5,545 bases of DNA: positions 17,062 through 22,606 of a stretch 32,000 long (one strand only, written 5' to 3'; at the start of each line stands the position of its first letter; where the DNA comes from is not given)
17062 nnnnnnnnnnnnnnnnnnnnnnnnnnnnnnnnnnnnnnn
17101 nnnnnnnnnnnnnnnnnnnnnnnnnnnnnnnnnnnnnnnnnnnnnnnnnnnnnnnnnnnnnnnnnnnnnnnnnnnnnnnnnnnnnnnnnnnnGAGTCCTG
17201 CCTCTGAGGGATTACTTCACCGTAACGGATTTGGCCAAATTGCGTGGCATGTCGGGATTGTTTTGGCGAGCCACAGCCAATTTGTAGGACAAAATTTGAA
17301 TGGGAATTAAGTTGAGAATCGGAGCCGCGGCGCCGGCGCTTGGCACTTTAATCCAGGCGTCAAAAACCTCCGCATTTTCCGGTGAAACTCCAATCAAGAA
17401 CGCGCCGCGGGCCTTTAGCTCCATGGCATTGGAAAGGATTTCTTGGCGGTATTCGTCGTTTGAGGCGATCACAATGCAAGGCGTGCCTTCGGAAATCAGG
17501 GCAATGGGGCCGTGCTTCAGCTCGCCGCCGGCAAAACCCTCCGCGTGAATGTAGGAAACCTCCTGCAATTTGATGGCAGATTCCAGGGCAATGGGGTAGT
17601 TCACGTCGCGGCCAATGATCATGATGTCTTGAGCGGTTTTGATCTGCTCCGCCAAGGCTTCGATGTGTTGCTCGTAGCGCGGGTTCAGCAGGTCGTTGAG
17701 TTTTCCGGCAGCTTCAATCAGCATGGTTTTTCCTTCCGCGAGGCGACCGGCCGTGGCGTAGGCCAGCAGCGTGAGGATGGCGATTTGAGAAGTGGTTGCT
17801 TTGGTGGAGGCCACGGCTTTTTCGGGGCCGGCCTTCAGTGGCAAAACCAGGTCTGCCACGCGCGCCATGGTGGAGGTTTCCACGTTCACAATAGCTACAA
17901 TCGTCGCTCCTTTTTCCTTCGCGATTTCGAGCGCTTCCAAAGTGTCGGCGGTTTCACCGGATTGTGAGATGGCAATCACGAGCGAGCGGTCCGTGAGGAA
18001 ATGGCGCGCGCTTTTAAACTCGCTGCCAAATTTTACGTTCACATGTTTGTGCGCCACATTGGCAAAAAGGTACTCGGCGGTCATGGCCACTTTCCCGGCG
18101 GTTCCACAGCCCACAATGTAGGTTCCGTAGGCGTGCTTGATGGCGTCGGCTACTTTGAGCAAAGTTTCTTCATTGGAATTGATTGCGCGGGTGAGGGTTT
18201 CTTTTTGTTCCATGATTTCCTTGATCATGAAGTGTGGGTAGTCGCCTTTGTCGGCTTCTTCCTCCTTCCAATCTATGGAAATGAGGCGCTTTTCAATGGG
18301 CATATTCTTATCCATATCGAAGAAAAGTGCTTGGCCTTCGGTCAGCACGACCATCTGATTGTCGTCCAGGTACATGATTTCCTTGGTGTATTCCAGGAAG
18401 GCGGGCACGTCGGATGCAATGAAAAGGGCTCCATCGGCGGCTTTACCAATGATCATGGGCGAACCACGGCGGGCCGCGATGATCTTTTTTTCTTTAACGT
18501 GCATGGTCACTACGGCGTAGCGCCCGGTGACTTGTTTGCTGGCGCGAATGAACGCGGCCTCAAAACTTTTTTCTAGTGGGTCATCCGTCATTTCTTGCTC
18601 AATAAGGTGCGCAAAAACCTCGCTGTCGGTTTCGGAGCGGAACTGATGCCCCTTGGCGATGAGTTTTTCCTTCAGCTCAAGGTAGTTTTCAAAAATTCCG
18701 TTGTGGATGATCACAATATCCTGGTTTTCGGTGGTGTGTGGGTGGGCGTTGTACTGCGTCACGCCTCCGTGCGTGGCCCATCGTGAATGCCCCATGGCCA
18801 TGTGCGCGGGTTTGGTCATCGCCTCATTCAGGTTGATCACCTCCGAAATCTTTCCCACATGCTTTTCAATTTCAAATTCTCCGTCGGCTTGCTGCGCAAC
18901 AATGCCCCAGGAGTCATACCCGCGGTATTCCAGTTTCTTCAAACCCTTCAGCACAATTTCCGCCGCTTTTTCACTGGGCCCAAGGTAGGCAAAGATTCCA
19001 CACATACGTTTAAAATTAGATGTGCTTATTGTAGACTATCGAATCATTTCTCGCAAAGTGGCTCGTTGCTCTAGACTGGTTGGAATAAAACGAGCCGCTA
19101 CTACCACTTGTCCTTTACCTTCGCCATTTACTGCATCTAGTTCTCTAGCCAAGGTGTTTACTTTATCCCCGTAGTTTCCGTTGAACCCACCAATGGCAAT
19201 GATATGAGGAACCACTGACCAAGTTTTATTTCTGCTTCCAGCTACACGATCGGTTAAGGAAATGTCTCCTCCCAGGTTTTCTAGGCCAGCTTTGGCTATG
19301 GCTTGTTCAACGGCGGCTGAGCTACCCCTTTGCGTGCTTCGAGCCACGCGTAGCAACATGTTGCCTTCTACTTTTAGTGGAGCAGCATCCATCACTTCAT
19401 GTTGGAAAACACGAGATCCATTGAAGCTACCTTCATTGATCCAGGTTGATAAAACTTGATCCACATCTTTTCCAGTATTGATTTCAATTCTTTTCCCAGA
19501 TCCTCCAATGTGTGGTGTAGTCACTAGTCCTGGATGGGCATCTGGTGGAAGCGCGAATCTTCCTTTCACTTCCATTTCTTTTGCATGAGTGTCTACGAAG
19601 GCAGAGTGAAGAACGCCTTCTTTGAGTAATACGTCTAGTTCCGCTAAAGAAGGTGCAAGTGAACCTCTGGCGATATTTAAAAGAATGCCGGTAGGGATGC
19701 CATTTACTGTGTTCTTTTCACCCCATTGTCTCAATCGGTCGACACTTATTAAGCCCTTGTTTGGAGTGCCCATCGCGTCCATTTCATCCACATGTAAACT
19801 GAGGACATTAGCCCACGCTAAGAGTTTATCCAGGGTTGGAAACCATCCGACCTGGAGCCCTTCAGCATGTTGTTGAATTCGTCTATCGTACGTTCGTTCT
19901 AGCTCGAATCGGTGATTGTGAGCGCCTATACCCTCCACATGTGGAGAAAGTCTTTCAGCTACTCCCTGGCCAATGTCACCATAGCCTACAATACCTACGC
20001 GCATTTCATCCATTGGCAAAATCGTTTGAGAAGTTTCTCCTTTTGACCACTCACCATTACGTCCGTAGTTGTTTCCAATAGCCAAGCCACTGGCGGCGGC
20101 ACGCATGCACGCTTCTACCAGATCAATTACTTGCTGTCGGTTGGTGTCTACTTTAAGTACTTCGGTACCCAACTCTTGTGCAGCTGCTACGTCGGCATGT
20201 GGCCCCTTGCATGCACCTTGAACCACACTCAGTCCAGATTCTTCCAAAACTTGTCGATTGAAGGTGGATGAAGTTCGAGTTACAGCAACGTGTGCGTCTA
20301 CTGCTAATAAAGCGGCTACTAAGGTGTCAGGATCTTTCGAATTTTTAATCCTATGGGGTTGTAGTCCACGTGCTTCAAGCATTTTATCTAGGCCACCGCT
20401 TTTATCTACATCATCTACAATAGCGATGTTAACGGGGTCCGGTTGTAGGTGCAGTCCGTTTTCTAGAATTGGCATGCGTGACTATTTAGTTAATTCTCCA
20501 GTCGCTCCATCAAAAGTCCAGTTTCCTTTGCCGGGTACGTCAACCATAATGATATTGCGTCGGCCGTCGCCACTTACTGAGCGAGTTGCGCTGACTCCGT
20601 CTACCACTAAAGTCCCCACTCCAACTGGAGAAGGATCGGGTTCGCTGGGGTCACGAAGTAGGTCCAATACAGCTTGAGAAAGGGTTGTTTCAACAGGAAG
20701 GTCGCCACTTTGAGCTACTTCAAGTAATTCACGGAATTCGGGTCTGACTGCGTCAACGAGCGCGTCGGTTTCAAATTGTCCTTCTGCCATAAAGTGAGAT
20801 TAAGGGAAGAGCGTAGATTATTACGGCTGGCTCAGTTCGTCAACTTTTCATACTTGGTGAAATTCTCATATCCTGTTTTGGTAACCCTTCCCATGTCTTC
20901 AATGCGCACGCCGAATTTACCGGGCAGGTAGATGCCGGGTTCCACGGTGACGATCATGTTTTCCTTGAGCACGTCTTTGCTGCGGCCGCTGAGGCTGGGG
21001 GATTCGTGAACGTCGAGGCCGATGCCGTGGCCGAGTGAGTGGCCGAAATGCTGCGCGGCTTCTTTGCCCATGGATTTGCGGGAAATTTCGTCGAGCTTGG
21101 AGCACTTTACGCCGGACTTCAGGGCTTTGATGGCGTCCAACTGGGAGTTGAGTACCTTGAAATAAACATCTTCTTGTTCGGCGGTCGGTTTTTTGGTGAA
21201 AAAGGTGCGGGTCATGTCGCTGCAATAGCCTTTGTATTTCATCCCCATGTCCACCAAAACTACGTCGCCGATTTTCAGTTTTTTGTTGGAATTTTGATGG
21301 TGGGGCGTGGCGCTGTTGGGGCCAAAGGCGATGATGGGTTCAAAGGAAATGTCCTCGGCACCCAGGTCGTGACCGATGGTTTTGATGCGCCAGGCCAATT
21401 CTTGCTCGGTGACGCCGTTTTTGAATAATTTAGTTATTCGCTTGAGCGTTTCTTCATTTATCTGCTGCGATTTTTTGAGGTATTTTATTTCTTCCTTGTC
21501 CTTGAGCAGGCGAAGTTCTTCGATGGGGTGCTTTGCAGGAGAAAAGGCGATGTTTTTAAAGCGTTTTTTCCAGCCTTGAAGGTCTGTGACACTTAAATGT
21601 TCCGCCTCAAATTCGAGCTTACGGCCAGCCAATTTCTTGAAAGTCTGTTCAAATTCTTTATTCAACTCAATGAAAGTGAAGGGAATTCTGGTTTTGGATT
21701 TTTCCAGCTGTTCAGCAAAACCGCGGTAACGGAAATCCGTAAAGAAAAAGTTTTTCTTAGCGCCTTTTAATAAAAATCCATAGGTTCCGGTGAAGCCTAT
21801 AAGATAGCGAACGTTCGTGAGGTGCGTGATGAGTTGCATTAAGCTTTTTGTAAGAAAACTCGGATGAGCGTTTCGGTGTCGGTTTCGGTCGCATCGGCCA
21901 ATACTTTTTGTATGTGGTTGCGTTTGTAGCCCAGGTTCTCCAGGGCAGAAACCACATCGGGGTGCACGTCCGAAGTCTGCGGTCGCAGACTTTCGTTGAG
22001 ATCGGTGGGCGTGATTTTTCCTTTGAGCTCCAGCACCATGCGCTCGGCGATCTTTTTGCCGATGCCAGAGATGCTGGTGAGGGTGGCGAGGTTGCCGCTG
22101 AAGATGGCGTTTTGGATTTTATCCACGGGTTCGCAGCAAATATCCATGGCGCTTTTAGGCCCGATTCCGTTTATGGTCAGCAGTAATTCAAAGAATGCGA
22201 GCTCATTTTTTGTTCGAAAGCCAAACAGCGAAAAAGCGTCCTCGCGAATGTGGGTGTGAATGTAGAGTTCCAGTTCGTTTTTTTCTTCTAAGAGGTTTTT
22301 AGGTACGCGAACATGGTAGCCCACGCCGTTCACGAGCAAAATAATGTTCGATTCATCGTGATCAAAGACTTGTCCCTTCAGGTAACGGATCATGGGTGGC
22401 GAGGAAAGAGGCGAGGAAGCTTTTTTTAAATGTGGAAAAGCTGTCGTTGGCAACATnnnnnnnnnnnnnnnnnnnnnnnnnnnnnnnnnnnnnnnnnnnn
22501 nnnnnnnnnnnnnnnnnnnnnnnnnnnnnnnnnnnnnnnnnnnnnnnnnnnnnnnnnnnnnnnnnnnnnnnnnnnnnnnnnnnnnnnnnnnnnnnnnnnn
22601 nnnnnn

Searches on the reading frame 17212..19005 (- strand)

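Call 7: search_protein_families(library=pfam, proteins=[window:17212-19005:-], max_evalue=0.01)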
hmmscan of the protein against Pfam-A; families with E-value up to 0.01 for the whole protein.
window:17212-19005:- (597 aa): 5 families
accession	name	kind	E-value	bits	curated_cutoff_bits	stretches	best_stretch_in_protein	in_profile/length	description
PF01380.27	SIS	-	5.8e-43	146.3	25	2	296-415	9-129/131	SIS domain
PF13522.11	GATase_6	-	1.2e-16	61.3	27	1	66-178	9-107/130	Glutamine amidotransferase domain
PF13537.11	GATase_7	-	5.5e-15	55.9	25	1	86-204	12-122/123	Glutamine amidotransferase domain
PF13580.11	SIS_2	-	4.1e-05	24.1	27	1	334-373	98-137/138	SIS domain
PF13230.11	GATase_4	-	0.00041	19.8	23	1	62-137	66-140/272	Glutamine amidotransferases class-II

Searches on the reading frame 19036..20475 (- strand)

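Call 7: search_protein_families(library=pfam, proteins=[window:19036-20475:-], max_evalue=0.01)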
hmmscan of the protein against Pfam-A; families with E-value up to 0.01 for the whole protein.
window:19036-20475:- (479 aa): 2 families
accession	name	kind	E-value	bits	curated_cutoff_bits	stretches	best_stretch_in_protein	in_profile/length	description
PF02826.25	2-Hacid_dh_C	-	3.8e-16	59.4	25.1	1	124-324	4-178/178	D-isomer specific 2-hydroxyacid dehydrogenase, NAD binding domain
PF00389.36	2-Hacid_dh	-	0.00075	19.6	24.6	1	41-169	22-103/134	D-isomer specific 2-hydroxyacid dehydrogenase, catalytic domain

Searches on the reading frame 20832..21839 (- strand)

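Call 7: search_protein_families(library=pfam, proteins=[window:20832-21839:-], max_evalue=0.01)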
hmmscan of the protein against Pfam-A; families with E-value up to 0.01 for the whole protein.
window:20832-21839:- (335 aa): 3 families
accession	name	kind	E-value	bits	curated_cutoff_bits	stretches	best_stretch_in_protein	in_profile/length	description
PF00557.29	Peptidase_M24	-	2e-66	224.2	23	1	120-321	2-208/208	Metallopeptidase family M24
PF01321.24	Creatinase_N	-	8.5e-14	52.6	22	1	3-111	18-127/128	Creatinase/Prolidase N-terminal domain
PF04317.18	DUF463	-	0.0096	15.3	25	0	117-217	156-252/443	YcjX-like family, DUF463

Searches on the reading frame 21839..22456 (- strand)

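Call 7: search_protein_families(library=pfam, proteins=[window:21839-22456:-], max_evalue=0.01)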
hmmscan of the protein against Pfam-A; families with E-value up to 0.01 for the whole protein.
window:21839-22456:- (205 aa): 7 families
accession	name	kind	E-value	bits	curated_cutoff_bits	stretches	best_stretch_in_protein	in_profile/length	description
PF01330.27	RuvA_N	-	1.2e-18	67.4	23.6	1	22-79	1-61/61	RuvA N terminal domain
PF14520.12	HHH_5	-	3.4e-14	53.5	27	1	89-145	1-56/57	Helix-hairpin-helix domain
PF07499.19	RuvA_C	-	1.6e-09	38.6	24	1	164-199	2-40/47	RuvA, C-terminal domain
PF00633.29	HHH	-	2.2e-05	24.5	24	0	122-139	9-26/30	Helix-hairpin-helix motif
PF21176.3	RecR_HhH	-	0.0012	19.1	27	0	126-144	8-26/45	RecR, helix-hairpin-helix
PF08823.16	PG_binding_2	-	0.0017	19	21.1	1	156-198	9-51/74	Putative peptidoglycan binding domain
PF12826.13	HHH_2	-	0.006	17.2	27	0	121-140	32-51/64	Helix-hairpin-helix motif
